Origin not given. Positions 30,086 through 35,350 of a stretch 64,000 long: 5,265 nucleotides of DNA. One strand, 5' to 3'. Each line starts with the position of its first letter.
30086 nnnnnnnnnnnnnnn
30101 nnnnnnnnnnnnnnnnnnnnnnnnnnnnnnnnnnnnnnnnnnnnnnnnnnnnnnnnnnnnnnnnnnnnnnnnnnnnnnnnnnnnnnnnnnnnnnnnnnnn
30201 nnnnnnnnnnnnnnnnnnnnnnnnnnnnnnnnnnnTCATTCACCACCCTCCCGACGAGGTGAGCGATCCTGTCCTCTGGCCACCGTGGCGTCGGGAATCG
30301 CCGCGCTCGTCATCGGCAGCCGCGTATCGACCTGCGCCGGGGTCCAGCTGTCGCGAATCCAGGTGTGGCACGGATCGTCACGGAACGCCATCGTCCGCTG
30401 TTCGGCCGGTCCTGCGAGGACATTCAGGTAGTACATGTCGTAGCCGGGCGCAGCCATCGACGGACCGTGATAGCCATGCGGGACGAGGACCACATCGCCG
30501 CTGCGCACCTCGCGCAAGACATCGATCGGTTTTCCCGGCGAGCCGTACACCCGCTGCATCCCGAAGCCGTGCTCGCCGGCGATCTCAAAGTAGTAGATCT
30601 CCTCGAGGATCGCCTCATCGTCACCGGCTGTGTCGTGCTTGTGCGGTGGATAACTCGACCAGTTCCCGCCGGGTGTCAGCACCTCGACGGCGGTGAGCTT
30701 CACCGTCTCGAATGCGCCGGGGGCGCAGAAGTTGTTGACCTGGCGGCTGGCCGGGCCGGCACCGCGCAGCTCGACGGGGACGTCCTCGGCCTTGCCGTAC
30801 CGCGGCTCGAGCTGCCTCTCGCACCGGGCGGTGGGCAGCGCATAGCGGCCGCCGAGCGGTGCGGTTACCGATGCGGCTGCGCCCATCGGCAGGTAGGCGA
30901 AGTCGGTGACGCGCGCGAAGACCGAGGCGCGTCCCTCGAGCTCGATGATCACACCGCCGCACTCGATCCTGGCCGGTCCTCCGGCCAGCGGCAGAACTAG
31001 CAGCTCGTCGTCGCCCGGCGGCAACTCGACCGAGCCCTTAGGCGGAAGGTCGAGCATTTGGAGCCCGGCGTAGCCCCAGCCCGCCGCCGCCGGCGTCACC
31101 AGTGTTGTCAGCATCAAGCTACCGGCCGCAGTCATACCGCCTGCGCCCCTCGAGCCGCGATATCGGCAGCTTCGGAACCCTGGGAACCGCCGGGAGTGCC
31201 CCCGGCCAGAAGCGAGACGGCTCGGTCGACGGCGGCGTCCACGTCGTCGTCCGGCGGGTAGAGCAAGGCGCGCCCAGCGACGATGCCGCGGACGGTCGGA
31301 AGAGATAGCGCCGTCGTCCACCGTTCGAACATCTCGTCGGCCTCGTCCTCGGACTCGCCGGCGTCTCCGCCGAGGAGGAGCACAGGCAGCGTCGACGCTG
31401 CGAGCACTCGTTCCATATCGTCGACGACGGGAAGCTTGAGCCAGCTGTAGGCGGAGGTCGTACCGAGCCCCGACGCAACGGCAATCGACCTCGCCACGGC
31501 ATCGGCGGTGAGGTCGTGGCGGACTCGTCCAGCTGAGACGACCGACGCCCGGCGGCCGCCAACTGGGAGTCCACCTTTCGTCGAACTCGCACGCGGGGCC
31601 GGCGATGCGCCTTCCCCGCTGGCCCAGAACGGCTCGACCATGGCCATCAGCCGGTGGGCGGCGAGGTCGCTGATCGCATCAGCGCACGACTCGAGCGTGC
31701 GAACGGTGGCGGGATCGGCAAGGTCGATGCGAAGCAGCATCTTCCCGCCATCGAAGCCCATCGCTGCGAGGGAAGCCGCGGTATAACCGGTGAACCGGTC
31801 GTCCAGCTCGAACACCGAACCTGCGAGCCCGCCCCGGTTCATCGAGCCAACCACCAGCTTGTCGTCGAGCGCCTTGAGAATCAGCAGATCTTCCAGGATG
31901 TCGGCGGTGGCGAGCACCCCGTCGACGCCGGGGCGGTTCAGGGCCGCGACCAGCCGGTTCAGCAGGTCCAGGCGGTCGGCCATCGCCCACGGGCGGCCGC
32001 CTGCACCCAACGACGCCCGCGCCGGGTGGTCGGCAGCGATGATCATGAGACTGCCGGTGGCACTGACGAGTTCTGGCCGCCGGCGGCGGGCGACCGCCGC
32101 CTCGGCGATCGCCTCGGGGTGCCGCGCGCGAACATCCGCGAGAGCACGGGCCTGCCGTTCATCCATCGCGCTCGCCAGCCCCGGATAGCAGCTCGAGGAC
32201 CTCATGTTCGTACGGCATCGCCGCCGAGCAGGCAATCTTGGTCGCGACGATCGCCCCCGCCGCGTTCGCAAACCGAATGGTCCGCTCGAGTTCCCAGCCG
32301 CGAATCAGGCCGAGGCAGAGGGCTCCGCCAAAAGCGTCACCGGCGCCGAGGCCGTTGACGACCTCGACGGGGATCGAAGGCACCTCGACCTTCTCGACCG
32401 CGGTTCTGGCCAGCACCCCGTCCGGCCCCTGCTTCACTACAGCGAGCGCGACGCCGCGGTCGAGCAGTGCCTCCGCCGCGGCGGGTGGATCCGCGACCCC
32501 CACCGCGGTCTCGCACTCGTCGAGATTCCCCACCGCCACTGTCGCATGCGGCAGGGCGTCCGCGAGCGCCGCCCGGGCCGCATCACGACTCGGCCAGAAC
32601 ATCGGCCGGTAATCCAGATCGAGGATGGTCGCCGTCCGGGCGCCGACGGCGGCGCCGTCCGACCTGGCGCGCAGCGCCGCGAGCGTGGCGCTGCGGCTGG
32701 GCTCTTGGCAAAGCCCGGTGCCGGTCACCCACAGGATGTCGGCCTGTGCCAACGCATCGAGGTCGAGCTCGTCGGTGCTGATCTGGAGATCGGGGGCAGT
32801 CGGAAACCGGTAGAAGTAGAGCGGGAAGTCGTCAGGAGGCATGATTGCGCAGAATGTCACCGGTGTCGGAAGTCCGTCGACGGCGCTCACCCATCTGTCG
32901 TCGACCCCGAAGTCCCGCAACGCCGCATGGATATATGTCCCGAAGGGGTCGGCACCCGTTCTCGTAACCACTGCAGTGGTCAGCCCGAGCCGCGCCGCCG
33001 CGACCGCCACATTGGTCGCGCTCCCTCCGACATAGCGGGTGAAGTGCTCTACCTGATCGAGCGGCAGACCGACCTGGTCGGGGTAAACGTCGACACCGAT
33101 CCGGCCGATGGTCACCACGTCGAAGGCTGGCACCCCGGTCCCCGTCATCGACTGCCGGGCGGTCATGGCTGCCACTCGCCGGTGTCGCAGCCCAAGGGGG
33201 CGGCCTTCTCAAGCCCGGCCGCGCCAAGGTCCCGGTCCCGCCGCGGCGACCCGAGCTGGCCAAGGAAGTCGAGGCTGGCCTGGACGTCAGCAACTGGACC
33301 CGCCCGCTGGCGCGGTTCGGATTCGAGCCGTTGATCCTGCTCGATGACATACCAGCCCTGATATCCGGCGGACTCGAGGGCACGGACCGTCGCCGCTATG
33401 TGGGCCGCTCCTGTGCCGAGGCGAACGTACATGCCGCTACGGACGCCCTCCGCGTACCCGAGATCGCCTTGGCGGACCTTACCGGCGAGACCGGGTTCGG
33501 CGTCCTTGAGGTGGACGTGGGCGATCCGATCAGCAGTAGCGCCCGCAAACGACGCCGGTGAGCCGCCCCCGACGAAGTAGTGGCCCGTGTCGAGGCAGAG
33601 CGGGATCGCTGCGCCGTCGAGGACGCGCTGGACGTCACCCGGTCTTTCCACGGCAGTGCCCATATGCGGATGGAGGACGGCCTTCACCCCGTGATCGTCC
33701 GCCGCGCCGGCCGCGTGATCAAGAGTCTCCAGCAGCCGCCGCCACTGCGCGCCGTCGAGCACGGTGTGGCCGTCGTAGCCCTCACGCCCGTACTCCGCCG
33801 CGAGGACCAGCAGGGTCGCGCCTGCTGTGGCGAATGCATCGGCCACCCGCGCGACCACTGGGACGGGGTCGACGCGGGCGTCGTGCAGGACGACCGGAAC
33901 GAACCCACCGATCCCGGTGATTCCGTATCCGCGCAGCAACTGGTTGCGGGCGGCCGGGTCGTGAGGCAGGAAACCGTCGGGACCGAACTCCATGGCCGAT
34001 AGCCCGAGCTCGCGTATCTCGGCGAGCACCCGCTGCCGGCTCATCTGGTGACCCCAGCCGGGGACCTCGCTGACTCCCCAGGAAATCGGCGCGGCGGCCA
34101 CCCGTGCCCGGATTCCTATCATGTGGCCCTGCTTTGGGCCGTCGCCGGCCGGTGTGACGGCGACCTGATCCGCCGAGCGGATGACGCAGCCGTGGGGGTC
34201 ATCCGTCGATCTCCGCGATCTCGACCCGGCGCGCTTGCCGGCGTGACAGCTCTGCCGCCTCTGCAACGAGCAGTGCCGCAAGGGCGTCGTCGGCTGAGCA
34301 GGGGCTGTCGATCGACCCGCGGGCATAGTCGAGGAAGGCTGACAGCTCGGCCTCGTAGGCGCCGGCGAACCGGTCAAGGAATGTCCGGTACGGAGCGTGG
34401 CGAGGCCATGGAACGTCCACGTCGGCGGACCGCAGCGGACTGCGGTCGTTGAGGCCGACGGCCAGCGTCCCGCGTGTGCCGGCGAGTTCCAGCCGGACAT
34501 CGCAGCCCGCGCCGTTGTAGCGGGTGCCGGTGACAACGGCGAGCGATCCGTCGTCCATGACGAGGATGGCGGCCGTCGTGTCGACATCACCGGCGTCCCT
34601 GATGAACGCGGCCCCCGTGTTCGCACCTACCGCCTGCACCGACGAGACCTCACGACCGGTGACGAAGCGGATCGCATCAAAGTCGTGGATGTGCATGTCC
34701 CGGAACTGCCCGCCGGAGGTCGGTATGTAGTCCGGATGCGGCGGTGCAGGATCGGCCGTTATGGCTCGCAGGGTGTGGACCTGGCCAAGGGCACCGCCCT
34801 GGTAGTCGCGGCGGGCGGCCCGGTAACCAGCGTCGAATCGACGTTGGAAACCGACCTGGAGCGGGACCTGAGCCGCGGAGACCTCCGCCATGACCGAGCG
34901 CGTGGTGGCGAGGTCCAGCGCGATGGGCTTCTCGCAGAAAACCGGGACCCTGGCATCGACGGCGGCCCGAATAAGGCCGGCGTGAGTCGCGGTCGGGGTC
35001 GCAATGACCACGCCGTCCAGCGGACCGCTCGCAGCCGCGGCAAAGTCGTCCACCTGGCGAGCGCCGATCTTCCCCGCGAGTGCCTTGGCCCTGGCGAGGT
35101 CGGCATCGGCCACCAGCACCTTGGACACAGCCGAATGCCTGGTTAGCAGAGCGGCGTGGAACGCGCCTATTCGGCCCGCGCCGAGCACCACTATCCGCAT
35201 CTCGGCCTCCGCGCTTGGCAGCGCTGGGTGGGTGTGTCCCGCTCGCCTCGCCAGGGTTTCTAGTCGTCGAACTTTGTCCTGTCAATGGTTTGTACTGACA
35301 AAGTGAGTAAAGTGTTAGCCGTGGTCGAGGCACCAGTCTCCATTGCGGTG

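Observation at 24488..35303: Complete translationally coupled myo-inositol catabolic operon ending in an EEP-family phosphoesterase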

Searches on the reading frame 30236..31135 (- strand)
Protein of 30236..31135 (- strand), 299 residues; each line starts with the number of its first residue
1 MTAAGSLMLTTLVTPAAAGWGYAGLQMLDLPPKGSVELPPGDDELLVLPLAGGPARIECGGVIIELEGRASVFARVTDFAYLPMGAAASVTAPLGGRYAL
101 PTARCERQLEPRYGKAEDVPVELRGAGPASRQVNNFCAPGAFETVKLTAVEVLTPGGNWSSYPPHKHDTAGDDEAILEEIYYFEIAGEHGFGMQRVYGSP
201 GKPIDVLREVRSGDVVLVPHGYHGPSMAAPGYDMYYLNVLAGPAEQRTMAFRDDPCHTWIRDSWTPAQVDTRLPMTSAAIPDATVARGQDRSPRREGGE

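Call 6: search_protein_families(library=pfam, proteins=[window:30236-31135:-])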
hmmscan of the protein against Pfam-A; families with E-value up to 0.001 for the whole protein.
window:30236-31135:- (299 aa): 1 family
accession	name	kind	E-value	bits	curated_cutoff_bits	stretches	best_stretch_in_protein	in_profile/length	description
PF04962.18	KduI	-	2.9e-78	263.3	23.9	1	8-260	13-262/262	KduI/IolB family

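Call 7: search_protein_families(library=ncbifam, proteins=[window:30236-31135:-])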
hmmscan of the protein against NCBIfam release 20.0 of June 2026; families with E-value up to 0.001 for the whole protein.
window:30236-31135:- (299 aa): 1 family
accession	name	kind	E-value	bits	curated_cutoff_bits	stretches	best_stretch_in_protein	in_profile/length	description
TIGR04378.1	myo_inos_iolB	equivalog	3.2e-86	288.9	205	1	13-261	3-247/247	5-deoxy-glucuronate isomerase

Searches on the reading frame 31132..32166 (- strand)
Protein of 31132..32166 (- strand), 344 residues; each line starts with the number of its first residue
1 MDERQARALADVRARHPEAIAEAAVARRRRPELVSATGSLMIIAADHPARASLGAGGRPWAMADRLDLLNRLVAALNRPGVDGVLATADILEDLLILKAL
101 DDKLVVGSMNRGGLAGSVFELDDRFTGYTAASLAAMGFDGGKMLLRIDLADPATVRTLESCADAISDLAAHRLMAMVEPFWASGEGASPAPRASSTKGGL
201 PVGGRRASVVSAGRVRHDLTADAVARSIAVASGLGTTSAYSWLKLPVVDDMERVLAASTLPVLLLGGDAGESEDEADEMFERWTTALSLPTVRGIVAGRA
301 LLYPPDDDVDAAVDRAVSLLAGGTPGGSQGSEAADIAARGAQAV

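Call 6: search_protein_families(library=pfam, proteins=[window:31132-32166:-])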
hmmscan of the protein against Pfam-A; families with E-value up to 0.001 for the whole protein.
window:31132-32166:- (344 aa): 1 family
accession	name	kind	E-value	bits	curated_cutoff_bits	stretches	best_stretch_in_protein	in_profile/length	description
PF22649.2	Cgl0159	-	2.3e-114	381.3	27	2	39-183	2-146/251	Cgl0159-like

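Call 7: search_protein_families(library=ncbifam, proteins=[window:31132-32166:-])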
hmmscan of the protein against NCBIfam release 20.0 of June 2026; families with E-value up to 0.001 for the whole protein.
window:31132-32166:- (344 aa): 0 families

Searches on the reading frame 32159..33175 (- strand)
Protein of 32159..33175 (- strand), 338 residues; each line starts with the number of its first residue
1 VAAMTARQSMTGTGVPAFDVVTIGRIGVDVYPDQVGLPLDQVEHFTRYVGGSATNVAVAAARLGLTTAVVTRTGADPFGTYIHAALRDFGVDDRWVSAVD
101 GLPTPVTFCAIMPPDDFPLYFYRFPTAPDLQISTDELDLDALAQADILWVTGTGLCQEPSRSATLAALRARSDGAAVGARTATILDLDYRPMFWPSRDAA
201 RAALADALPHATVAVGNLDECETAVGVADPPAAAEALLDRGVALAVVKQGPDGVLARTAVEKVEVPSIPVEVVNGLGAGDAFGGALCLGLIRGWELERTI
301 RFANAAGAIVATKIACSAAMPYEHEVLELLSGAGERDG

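Call 6: search_protein_families(library=pfam, proteins=[window:32159-33175:-])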
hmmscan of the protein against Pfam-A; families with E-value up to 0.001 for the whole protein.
window:32159-33175:- (338 aa): 1 family
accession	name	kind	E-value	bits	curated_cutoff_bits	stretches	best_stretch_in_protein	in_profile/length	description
PF00294.29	PfkB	-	1.1e-53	183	25.8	1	19-321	3-300/302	pfkB family carbohydrate kinase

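Call 7: search_protein_families(library=ncbifam, proteins=[window:32159-33175:-])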
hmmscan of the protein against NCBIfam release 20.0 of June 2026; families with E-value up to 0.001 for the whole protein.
window:32159-33175:- (338 aa): 21 families
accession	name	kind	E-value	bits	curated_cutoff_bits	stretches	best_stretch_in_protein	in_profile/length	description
TIGR04382.1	myo_inos_iolC_N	equivalog_domain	8.5e-110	366.8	300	1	18-329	2-308/309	5-dehydro-2-deoxygluconokinase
NF047869.1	myo_kin_aldol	exception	7.3e-54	183.1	600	1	18-331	7-332/586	bifunctional 5-dehydro-2-deoxygluconokinase/5-dehydro-2-deoxyphosphogluconate aldolase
NF040938.1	KDG_KDGal_kin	equivalog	9.5e-34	116.9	400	1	20-330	1-303/305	bifunctional 2-dehydro-3-deoxygluconokinase/2-dehydro-3-deoxygalactonokinase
NF006957.1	PRK09434.1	equivalog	3e-30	105.8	450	1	40-325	17-301/302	fructokinase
TIGR02152.1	D_ribokin_bact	equivalog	1.8e-28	99.7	299.65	2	205-327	170-297/298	ribokinase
NF041332.1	KDG_KDGal_kin_Halo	equivalog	8.2e-26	91.2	440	1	19-331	3-311/320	bifunctional 2-dehydro-3-deoxygluconokinase/2-dehydro-3-deoxygalactonokinase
NF008353.0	PRK11142.1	equivalog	2.5e-24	86.3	341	2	229-331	202-304/307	ribokinase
NF053626.1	RibKinHalex1628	equivalog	2.9e-21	76.2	330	1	28-330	18-291/293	ATP-dependent ribose-1-phosphate kinase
NF049991.1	TagKinase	equivalog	4.9e-21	74.9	420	1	20-312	10-297/321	tagatose kinase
NF041633.1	trifunc_aldol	exception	1.6e-19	69.8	700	2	18-96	242-319/580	KHG/KDPG aldolase/sugar kinase fusion protein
NF007321.0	PRK09813.1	equivalog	3.9e-16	59.3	247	2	21-112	5-85/261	fructoselysine 6-kinase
TIGR03168.1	1-PFK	subfamily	7e-16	58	216.4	1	218-316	184-287/305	hexose kinase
NF052444.1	DhDoxglucKinKdgK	equivalog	1.2e-13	51.2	400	1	43-305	18-284/303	2-dehydro-3-deoxygluconokinase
TIGR03828.1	pfkB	equivalog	1.4e-13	50.5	292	1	232-316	203-287/305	1-phosphofructokinase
TIGR02198.1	rfaE_dom_I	equivalog_domain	4.9e-13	48.9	345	1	210-320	190-306/315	D-glycero-beta-D-manno-heptose-7-phosphate kinase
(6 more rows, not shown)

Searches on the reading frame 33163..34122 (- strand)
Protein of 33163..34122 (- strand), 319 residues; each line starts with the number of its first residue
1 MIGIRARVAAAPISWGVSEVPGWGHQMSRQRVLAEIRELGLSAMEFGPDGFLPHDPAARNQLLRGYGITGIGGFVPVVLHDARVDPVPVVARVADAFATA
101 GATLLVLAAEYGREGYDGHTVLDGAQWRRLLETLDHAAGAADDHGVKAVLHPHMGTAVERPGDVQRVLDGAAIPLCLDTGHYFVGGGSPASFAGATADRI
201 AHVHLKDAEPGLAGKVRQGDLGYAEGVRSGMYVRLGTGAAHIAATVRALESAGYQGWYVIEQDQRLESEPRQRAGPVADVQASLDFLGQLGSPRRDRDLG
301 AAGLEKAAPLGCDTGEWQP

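Call 6: search_protein_families(library=pfam, proteins=[window:33163-34122:-])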
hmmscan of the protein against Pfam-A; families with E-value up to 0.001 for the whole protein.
window:33163-34122:- (319 aa): 1 family
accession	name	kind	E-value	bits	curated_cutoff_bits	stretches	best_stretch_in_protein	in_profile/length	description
PF01261.30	AP_endonuc_2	-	2.3e-24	86.9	31.1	1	34-284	2-243/249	Xylose isomerase-like TIM barrel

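Call 7: search_protein_families(library=ncbifam, proteins=[window:33163-34122:-])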
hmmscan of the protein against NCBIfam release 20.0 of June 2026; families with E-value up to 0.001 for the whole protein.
window:33163-34122:- (319 aa): 2 families
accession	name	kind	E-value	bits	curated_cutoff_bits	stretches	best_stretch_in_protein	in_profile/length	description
TIGR04379.1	myo_inos_iolE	equivalog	2.1e-42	145.6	290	1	7-265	3-269/290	myo-inosose-2 dehydratase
NF041277.1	coba_remo_CbiR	equivalog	5.9e-06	26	105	1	161-261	150-233/249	cobamide remodeling phosphodiesterase CbiR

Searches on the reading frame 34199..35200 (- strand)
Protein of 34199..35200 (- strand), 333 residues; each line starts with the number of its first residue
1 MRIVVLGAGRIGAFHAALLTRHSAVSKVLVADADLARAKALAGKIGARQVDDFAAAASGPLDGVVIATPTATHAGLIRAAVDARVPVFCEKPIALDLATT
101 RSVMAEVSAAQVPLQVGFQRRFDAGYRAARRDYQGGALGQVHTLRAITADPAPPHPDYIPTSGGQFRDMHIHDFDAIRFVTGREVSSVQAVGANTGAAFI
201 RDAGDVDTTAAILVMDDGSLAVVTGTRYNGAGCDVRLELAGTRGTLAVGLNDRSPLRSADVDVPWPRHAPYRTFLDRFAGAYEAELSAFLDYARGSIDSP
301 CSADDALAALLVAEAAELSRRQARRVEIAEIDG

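Call 6: search_protein_families(library=pfam, proteins=[window:34199-35200:-])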
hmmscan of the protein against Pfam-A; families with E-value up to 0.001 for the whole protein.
window:34199-35200:- (333 aa): 5 families
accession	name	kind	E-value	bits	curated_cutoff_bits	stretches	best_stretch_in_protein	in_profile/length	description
PF22725.1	GFO_IDH_MocA_C3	-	4.1e-21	75.7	27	1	126-246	1-123/124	GFO/IDH/MocA C-terminal domain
PF01408.29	GFO_IDH_MocA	-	1.1e-20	74.9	24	1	1-118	1-120/120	Oxidoreductase family, NAD-binding Rossmann fold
PF02894.22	GFO_IDH_MocA_C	-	4e-12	46.9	22.9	1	160-328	37-218/218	Oxidoreductase family, C-terminal alpha/beta domain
PF03435.24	Sacchrp_dh_NADP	-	1.3e-07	32.4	25.1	1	3-89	1-97/129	Saccharopine dehydrogenase NADP binding domain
PF01488.26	Shikimate_DH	-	3.4e-05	24.4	24.3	1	2-109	14-123/138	Shikimate / quinate 5-dehydrogenase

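Call 7: search_protein_families(library=ncbifam, proteins=[window:34199-35200:-])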
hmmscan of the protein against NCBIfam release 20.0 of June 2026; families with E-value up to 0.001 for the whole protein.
window:34199-35200:- (333 aa): 10 families
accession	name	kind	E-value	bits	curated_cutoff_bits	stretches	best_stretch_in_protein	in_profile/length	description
TIGR04380.1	myo_inos_iolG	equivalog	2.9e-90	302.5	355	1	1-326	2-329/330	inositol 2-dehydrogenase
NF040723.1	UDP-GlcNAcDh_Arch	equivalog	1.5e-24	87.1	450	1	1-198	1-194/302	UDP-N-acetylglucosamine 3-dehydrogenase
NF052679.1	InsChiInosDhIolG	equivalog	2.1e-21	76.4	540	1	1-325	3-324/343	bifunctional inositol 2-dehydrogenase/D-chiro-inositol 1-dehydrogenase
NF041392.1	XylDh_Gfo6_Halo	equivalog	6e-16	58.2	350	1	48-248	69-275/350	D-xylose 1-dehydrogenase Gfo6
NF052479.1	LevoglcsnDh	equivalog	7.4e-12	44.6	650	1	26-194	37-214/386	levoglucosan dehydrogenase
NF008607.0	PRK11579.1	subfamily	7.4e-11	41.6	330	1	12-144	17-148/346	oxidoreductase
NF058561.1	BT_2158_fam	equivalog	8.8e-08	31.1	750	1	24-154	56-190/487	glycoside 3-dehydrogenase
TIGR01035.1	hemA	equivalog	7e-05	21.9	209.55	1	2-108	182-287/416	glutamyl-tRNA reductase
NF007574.0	PRK10206.1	equivalog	0.00018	20.7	352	1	63-183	68-189/345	oxidoreductase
NF000744.0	PRK00045.1-3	equivalog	0.00079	18.4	429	0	2-109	187-298/447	glutamyl-tRNA reductase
